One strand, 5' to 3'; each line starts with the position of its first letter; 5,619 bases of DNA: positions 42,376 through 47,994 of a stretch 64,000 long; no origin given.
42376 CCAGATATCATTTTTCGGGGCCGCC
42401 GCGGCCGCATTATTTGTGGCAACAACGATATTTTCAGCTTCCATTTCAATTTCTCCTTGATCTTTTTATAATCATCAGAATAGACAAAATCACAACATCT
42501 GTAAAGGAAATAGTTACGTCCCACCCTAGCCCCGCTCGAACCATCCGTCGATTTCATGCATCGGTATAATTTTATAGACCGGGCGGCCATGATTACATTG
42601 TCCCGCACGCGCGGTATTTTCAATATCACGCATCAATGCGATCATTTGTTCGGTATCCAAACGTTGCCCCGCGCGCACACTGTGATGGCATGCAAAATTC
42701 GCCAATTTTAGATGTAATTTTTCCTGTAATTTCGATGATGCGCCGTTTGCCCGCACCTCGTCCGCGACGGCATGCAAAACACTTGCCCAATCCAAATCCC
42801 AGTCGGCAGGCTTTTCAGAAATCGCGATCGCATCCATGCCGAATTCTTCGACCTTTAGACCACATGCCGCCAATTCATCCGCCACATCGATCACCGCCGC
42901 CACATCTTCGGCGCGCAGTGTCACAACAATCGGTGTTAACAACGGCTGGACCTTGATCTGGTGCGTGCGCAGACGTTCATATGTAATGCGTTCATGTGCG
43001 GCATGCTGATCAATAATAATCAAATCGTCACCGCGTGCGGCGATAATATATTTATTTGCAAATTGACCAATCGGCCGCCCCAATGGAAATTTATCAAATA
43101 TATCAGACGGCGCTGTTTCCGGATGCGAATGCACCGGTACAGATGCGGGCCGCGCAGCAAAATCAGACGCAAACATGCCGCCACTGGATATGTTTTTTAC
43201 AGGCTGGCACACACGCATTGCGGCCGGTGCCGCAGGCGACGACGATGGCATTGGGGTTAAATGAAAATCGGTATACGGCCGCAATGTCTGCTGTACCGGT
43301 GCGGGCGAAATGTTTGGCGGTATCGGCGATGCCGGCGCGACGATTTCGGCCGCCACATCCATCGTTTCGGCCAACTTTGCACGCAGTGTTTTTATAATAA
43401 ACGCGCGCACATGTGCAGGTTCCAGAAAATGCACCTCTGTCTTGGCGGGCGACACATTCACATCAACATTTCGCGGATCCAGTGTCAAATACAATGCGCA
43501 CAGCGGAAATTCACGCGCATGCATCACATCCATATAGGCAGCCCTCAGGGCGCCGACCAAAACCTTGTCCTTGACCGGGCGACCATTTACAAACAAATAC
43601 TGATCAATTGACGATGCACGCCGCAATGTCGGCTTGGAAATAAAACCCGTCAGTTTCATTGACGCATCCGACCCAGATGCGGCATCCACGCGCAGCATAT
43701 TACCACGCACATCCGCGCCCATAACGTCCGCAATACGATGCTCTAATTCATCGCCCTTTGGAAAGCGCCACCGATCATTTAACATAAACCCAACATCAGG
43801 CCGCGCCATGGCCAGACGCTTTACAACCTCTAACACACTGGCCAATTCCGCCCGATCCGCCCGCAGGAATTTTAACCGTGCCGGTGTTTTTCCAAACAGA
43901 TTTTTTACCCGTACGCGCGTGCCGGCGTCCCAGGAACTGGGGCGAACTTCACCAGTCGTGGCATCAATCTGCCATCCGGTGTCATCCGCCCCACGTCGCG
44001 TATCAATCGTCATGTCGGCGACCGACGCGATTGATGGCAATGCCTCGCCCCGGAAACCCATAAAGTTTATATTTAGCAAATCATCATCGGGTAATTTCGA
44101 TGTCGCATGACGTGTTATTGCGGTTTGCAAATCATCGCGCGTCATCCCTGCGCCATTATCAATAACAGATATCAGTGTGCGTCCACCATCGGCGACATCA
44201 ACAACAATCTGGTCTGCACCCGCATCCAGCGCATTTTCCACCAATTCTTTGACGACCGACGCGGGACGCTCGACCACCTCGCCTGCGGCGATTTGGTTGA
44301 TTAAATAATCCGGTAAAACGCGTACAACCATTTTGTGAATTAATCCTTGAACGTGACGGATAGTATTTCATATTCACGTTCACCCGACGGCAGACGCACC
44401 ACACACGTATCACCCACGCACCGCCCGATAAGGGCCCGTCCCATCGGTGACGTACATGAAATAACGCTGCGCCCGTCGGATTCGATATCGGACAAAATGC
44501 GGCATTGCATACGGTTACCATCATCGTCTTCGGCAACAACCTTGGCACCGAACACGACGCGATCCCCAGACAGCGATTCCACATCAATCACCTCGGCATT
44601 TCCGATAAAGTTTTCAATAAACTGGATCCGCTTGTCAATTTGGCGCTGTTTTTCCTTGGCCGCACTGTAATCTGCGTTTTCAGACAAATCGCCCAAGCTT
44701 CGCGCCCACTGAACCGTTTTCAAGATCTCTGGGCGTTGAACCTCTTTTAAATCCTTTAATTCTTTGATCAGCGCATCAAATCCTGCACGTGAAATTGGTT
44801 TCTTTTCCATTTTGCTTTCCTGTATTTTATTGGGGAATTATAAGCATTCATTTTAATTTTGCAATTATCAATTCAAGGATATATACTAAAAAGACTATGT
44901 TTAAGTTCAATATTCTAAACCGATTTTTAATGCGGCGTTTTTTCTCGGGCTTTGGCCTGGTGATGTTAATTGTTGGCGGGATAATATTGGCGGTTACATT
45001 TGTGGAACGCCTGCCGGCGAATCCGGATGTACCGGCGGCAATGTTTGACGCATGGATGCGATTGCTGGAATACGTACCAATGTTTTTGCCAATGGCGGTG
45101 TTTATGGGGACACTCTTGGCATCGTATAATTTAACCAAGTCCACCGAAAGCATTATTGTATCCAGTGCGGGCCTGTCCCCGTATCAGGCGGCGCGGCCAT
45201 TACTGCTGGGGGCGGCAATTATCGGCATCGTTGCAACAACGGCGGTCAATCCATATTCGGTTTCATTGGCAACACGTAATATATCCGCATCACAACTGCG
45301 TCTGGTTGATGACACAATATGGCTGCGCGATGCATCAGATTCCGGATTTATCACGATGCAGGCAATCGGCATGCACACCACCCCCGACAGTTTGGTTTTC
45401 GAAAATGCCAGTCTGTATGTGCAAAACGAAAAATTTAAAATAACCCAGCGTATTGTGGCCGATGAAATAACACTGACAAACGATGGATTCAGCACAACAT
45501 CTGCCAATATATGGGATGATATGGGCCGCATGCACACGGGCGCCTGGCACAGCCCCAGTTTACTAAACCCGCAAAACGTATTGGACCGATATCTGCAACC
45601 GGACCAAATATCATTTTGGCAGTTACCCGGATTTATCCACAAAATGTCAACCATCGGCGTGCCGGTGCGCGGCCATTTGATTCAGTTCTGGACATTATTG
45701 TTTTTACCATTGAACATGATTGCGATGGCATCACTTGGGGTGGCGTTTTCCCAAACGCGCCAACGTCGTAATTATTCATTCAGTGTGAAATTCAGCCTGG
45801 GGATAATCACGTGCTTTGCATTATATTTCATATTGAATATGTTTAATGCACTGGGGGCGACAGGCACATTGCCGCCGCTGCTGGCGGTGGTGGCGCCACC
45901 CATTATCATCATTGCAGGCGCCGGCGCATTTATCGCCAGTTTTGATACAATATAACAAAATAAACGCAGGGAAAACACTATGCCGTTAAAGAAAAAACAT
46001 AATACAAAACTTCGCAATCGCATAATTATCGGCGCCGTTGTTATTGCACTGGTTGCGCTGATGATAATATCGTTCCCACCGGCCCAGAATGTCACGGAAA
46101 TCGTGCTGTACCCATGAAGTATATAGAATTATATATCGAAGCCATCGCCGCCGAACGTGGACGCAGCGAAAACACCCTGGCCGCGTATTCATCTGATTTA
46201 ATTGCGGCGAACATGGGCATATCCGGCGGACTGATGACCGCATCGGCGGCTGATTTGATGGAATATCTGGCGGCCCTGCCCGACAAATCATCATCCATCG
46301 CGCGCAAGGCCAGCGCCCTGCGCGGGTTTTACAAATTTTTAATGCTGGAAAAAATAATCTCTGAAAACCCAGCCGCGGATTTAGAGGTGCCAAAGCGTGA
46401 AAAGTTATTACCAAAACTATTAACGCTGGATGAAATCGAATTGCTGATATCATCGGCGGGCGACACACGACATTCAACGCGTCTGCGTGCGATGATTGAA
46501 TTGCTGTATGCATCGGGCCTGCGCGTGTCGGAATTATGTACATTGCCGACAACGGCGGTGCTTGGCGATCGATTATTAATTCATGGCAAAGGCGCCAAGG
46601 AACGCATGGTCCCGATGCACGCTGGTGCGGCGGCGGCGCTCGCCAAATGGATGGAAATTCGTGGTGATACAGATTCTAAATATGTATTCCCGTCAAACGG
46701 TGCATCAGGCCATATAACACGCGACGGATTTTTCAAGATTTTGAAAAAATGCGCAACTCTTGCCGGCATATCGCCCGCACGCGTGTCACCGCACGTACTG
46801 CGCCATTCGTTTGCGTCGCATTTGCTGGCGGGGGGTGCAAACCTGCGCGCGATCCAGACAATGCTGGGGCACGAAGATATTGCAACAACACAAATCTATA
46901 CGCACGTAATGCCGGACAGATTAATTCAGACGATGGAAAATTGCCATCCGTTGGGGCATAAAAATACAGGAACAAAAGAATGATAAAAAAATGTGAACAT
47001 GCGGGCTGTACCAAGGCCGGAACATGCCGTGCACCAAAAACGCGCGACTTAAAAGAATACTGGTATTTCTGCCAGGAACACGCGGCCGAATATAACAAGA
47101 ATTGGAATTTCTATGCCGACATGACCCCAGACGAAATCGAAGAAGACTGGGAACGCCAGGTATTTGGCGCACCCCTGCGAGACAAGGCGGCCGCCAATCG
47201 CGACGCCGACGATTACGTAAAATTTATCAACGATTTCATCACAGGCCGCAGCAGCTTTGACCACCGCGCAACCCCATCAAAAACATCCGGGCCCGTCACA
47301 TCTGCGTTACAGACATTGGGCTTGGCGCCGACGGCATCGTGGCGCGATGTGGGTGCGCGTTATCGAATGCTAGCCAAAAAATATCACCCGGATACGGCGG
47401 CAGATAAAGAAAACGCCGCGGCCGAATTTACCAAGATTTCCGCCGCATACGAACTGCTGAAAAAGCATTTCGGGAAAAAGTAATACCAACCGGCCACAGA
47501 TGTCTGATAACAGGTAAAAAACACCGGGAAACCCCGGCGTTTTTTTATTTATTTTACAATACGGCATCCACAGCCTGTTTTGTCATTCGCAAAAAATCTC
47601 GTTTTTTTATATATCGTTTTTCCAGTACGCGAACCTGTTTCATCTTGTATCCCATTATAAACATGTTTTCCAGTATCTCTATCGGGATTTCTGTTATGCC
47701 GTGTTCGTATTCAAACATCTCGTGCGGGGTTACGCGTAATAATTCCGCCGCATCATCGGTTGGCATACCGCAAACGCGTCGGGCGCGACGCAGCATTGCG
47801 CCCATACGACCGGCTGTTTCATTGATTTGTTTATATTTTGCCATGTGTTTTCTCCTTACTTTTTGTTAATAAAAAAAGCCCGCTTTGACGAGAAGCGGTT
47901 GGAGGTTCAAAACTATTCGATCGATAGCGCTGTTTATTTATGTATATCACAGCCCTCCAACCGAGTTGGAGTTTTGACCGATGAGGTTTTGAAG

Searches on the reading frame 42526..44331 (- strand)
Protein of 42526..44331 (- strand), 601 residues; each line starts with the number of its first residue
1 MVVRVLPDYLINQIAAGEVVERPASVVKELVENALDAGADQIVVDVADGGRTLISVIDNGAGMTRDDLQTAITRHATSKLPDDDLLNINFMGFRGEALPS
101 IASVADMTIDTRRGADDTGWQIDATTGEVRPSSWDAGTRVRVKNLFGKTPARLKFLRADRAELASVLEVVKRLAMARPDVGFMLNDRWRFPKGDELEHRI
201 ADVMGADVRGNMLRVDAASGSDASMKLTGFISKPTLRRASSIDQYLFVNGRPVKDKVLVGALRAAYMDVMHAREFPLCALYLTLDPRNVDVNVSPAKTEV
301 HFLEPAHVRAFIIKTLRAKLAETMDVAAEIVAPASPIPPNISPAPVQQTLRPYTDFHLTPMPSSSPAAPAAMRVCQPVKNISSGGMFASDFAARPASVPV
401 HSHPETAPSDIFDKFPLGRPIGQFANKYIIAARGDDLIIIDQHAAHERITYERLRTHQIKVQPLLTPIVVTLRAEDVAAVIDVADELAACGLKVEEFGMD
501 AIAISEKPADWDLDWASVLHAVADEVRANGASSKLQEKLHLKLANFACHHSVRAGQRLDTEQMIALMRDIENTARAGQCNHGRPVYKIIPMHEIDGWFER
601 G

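Call 57: find_encoding_contigs(protein=window:42526-44331:-, flank=10000, max_places=1)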
Protein window:42526-44331:- (601 aa): 2 contigs read that carry it; 1 place shown.
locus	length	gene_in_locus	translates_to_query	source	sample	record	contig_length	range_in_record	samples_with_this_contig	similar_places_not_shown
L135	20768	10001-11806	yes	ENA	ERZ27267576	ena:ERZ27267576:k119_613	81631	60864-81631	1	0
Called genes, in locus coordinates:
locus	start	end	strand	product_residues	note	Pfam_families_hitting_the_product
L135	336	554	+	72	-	PF13560:HTH_31 (weak)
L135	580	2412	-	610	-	PF00009:GTP_EFTU, PF01926:MMR_HSR1 (faint), PF22042:EF-G_D2 (weak), PF03144:GTP_EFTU_D2, PF00679:EFG_C, PF21018:BipA_C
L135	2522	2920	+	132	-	-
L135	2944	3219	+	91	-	-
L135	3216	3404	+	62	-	-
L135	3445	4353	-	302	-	PF01266:DAO (faint), PF01946:Thi4 (faint), PF03486:HI0933_like (faint), PF07992:Pyr_redox_2, PF12831:FAD_oxidored (weak), PF13738:Pyr_redox_3, PF00070:Pyr_redox (weak)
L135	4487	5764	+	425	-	PF02403:Seryl_tRNA_N, PF00587:tRNA-synt_2b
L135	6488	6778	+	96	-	-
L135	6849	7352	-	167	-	PF00226:DnaJ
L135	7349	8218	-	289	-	PF02899:Phage_int_SAM_1, PF00589:Phage_integrase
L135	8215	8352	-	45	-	-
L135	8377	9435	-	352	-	PF03739:LptF_LptG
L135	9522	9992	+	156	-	PF03449:GreA_GreB_N, PF01272:GreA_GreB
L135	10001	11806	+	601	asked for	PF02518:HATPase_c, PF13589:HATPase_c_3, PF01119:DNA_mis_repair, PF08676:MutL_C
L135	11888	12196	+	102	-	PF02699:YajC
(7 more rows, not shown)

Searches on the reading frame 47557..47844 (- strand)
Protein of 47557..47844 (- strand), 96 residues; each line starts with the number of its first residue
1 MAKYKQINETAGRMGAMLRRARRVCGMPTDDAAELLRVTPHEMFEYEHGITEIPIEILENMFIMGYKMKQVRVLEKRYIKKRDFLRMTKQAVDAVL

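Call 52: find_homologous_proteins(query=window:47557-47844:-, max_evalue=0.001)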
Query seq(96 aa) (96 aa): 4 proteins with E <= 0.001 among 6 candidates.
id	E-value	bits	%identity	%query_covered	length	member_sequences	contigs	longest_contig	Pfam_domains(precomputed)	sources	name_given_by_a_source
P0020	2.3e-56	205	100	100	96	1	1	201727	-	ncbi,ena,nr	ncbi:helix-turn-helix domain-containing protein [bacterium]|nr:helix-turn-helix domain-containing pr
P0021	3.3e-42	159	82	99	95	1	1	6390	-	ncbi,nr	ncbi:helix-turn-helix transcriptional regulator, partial [bacterium]|nr:helix-turn-helix transcripti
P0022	1.6e-37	145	71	97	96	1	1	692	-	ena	-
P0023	2.5e-24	102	60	81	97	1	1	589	-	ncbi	-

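Call 53: find_encoding_contigs(protein=P0021, flank=10000)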
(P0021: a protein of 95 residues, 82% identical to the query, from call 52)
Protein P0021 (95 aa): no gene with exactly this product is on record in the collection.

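Call 54: find_encoding_contigs(protein=P0022, flank=10000)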
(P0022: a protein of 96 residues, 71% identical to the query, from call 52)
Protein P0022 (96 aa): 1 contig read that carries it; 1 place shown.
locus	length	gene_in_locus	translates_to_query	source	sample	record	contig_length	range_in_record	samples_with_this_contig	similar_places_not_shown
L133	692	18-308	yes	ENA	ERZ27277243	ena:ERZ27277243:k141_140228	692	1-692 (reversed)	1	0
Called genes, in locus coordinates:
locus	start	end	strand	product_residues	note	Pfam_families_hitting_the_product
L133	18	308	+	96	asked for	-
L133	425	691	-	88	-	?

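Call 77: search_protein_families(library=pfam, max_evalue=0.01, proteins=[window:47557-47844:-])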
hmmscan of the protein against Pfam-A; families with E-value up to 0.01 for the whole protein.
seq(96 aa): 1 family
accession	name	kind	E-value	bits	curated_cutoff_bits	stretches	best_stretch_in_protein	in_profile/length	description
PF13560.12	HTH_31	-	0.0015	19.2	27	1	14-59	2-48/64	Helix-turn-helix domain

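Call 88: find_homologous_proteins(query=A4, max_evalue=0.001)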
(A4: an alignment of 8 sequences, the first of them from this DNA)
Query A4 (8 sequences) (96 aa, profile of the alignment): 84 proteins with E <= 0.001 among 1195 candidates.
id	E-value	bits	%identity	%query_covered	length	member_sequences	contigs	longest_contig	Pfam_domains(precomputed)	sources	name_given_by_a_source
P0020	8.0e-29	117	100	100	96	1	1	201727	-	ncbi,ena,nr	ncbi:helix-turn-helix domain-containing protein [bacterium]|nr:helix-turn-helix domain-containing pr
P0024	9.7e-29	117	52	99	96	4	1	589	-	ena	-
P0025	9.0e-28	114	54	94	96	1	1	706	-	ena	-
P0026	1.2e-27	113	59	94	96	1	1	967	-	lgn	-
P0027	1.6e-27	113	58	88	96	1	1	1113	-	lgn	-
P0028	6.4e-27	111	59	98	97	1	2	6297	-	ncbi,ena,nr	ncbi:MAG: helix-turn-helix domain-containing protein [Alphaproteobacteria bacterium]|nr:helix-turn-h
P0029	6.6e-27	111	60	94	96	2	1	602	-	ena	-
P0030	8.8e-27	110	60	94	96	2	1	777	-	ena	-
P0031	1.6e-26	110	55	99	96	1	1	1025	-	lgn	-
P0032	3.1e-26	109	44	94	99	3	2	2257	-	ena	-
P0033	3.2e-26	109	63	94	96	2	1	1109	-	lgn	-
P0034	4.7e-26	108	32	61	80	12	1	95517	-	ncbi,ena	-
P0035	1.5e-25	106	45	89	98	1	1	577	-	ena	-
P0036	3.4e-25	105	47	89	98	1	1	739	-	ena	-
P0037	5.8e-25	105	49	91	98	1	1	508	-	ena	-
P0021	8.9e-25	104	82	99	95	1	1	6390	-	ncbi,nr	ncbi:helix-turn-helix transcriptional regulator, partial [bacterium]|nr:helix-turn-helix transcripti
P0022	1.2e-23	100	71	97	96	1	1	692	-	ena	-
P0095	5.1e-13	66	-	-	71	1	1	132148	-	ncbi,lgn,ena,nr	ncbi:hypothetical protein HDR61_03305 [bacterium]|nr:hypothetical protein [bacterium]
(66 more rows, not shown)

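Call 89: find_encoding_contigs(protein=P0095, flank=10000, max_places=3)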
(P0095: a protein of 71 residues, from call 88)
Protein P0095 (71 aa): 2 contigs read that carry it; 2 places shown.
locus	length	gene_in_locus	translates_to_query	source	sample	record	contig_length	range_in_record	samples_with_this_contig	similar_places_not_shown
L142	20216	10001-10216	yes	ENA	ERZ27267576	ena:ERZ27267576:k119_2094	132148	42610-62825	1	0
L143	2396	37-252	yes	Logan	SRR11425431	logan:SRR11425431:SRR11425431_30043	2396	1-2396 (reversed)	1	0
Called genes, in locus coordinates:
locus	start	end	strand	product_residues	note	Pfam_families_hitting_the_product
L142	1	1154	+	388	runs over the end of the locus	PF00535:Glycos_transf_2, PF10111:Glyco_tranf_2_2, PF13641:Glyco_tranf_2_3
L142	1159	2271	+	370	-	PF00535:Glycos_transf_2, PF10111:Glyco_tranf_2_2, PF13641:Glyco_tranf_2_3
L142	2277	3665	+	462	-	-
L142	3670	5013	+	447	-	PF01128:IspD, PF12804:NTP_transf_3, PF13561:adh_short_C2, PF00106:adh_short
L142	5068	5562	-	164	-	PF18454:Mtd_N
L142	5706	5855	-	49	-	PF13978:DUF4223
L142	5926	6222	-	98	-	PF02021:UPF0102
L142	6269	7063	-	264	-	-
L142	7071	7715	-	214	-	-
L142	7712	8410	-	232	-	-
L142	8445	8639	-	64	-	-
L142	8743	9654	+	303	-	-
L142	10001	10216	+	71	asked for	-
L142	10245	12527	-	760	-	PF08478:POTRA_1 (faint), PF08479:POTRA_2 (faint), PF07244:POTRA, PF01103:Omp85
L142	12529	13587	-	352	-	PF02163:Peptidase_M50, PF17820:PDZ_6 (faint)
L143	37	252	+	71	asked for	-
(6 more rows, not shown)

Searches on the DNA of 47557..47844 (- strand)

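Call 92: search_with_rna_model(model_id=R1, sources=[L002, L003, L004, L006, L007, L008, L009, L010, L011, L012, L013, L015, L016, L017, L018, L019, L020, L021, L022, L023, L024, L025, L026, L027, L028, L029, L030, L031, L033, L034, L035, L036, L037, L038, L039, L040, L041, L042, L044, L045, L046, L047, L048, L050, L051, L052, L053, L054, L056, L058, L059, L060, L061, L062, L063, L064, L066, L067, L068, L070, L071, L072, L073, L074, L075, L076, L077, L078, L079, L080, L142], max_evalue=0.00001)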
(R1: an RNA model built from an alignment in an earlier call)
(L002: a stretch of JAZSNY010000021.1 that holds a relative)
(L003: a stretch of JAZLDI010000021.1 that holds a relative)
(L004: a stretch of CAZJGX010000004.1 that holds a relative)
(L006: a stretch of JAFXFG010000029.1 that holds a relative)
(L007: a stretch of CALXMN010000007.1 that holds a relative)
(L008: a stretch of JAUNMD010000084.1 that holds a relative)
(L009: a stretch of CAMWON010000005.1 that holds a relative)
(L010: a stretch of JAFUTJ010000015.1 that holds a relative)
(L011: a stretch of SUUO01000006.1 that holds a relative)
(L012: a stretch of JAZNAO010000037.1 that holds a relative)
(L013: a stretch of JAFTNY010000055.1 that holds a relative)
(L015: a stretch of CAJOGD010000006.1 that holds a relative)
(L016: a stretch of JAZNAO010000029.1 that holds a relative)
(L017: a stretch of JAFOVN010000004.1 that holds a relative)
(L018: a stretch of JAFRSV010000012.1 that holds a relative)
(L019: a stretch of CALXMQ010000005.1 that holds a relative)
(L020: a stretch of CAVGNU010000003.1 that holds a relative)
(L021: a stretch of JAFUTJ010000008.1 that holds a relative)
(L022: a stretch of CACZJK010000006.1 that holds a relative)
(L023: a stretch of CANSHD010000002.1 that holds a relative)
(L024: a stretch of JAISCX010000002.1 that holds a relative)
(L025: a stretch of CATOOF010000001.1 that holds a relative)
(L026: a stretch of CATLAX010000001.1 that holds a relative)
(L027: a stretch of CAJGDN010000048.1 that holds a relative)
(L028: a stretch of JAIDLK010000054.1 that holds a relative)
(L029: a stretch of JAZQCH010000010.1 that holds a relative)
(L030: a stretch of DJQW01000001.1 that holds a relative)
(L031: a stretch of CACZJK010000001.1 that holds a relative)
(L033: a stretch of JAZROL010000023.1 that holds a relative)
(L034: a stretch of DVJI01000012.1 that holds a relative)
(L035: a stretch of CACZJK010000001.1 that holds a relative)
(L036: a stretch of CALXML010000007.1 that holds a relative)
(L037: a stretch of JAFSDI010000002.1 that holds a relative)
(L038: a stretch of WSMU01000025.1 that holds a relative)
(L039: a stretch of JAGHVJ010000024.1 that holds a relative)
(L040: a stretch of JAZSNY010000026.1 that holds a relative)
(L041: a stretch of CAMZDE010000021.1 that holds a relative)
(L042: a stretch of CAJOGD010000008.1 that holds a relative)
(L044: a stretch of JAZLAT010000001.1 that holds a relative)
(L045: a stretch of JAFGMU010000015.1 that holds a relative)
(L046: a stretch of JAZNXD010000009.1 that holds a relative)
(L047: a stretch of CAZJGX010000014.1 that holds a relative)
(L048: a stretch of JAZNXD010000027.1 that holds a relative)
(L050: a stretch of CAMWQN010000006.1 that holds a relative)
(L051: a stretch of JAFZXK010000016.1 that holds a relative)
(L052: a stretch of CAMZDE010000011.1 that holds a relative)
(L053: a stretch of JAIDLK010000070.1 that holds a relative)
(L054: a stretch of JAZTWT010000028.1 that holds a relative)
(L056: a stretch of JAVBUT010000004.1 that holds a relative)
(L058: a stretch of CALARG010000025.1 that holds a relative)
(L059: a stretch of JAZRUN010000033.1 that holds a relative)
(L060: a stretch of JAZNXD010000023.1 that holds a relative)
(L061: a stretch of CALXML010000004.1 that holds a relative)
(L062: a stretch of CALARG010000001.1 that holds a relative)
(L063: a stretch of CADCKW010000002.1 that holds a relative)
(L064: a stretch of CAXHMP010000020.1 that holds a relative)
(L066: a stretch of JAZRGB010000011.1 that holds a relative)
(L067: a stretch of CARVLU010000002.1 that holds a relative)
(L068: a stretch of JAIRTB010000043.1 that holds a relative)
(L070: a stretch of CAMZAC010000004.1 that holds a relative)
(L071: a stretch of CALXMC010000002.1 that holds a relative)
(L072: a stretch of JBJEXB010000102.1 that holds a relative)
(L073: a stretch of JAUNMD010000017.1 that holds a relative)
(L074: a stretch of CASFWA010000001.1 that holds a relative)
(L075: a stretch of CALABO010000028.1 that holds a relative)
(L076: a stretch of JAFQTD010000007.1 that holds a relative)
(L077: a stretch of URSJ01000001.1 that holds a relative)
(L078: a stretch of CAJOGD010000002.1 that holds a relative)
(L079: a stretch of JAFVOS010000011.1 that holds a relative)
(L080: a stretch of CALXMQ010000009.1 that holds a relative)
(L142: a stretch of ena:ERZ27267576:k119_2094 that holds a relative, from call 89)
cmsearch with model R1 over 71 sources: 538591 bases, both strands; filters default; matches with E-value up to 0.00001: 77.
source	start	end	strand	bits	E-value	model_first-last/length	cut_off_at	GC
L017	3813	3996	-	148.4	1.6e-35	1-173/173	no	0.43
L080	7762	7938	-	147.8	2.3e-35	1-173/173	no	0.42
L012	6694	6870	+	145.8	7.3e-35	1-173/173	no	0.41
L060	4135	4306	+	144.5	1.6e-34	1-173/173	no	0.43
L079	5436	5616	-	144.3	1.8e-34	1-173/173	no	0.42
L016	7756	7934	+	143.8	2.4e-34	1-173/173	no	0.42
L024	5377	5548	-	143.3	3.2e-34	1-173/173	no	0.45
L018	5492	5675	+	143.2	3.4e-34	1-173/173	no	0.43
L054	94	273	-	141.4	1e-33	1-173/173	no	0.43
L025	1554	1730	-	140.9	1.4e-33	1-173/173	no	0.44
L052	334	511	+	139.8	2.5e-33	1-173/173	no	0.42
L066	3597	3775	+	139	4.1e-33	1-173/173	no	0.39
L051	2302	2483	+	138.6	5.3e-33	1-173/173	no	0.45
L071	6991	7161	-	138.2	6.6e-33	1-173/173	no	0.39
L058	6697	6877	+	138.1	7.1e-33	1-173/173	no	0.45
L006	3809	3986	+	138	7.2e-33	1-173/173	no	0.46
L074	723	893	-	138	7.5e-33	1-173/173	no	0.41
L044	308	487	-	136.2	2.2e-32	1-173/173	no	0.44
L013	1095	1274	-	135.8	2.7e-32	1-173/173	no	0.46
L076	443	621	-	135.7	2.9e-32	1-173/173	no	0.42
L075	2392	2578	-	135.3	3.7e-32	1-173/173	no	0.41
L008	1262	1443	-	135.1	4.1e-32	1-173/173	no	0.38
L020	7758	7937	-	134.8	4.8e-32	1-173/173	no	0.41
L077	4048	4217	-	133.5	1.1e-31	1-173/173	no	0.45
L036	4361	4512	+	132.1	2.4e-31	1-173/173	no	0.36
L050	6910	7059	+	131.4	3.6e-31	1-173/173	no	0.38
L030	1433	1611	+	130.9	4.7e-31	1-173/173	no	0.47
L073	1714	1892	+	130.9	4.8e-31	1-173/173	no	0.46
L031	5266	5449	+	130.2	7.4e-31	1-173/173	no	0.39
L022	1072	1250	-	130.1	8e-31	1-173/173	no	0.42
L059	209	399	-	128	2.8e-30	1-173/173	no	0.42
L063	5875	6067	+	127.9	2.9e-30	1-173/173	no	0.41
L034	580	753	-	126.3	7.2e-30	1-173/173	no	0.39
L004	3139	3329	-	126.1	8.1e-30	1-173/173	no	0.43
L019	6246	6417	+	126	8.6e-30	1-173/173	no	0.42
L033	6535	6726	-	124.5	2.2e-29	1-173/173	no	0.4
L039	1447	1634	-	123.5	3.9e-29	1-173/173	no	0.41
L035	959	1138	-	122.9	5.3e-29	1-173/173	no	0.39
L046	7440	7585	-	122.9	5.5e-29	1-173/173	no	0.42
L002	3304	3458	-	121.7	1.1e-28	1-173/173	no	0.43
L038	2419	2574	-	121.4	1.3e-28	1-173/173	no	0.39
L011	4369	4557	+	121.1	1.6e-28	1-173/173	no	0.4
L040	2647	2824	+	121.1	1.6e-28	1-173/173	no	0.46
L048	4482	4636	+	120.7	2.1e-28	1-173/173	no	0.39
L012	323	494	-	120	3e-28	1-173/173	no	0.4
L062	1457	1603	+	118.7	6.6e-28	1-173/173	no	0.41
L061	4121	4297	+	118.2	9e-28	1-173/173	no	0.43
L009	4785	4936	+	117.6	1.3e-27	1-173/173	no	0.43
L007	6880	7061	+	117.4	1.4e-27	1-173/173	no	0.45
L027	1943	2120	+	116.2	2.9e-27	1-173/173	no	0.46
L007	2987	3161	-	115.7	3.7e-27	1-173/173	no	0.36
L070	4515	4700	+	115.5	4.3e-27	1-173/173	no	0.41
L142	9836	9983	+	115.3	5e-27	1-173/173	no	0.44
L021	979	1167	-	114.6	7.3e-27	1-173/173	no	0.4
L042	2360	2558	-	114.4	8.3e-27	1-173/173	no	0.44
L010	5831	6013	-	113.5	1.4e-26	1-173/173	no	0.44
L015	459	651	-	111.7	4.1e-26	1-173/173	no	0.45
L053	709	879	-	111.1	6e-26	1-173/173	no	0.4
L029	188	334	-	110.9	6.3e-26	1-173/173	no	0.41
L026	2239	2390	+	109.7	1.3e-25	1-173/173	no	0.47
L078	7708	7907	-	108.9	2.1e-25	1-173/173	no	0.47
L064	1356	1503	-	108.7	2.4e-25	1-173/173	no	0.43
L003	748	923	+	106.6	8.1e-25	1-173/173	no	0.45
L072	969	1139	+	106.3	9.6e-25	1-173/173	no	0.36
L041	7270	7469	-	104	3.9e-24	1-173/173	no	0.41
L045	630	822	-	103.9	4e-24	1-173/173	no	0.41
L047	82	263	-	103.4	5.4e-24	1-173/173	no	0.41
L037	389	561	-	96.6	3e-22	1-173/173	no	0.45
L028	1046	1292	-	94.6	9.9e-22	1-173/173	no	0.45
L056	676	872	-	90.2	1.3e-20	1-173/173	no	0.52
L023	6888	7049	-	87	8.9e-20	1-173/173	no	0.4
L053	38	207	-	86.4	1.3e-19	1-173/173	no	0.42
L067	3777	3985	+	70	2e-15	1-173/173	no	0.44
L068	2706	2883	-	64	6.8e-14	1-173/173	no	0.44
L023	7098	7284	-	60.7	4.8e-13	1-173/173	no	0.39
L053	928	1104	-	46.3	2.3e-09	1-173/173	no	0.43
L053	257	431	-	41.7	3.5e-08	1-173/173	no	0.41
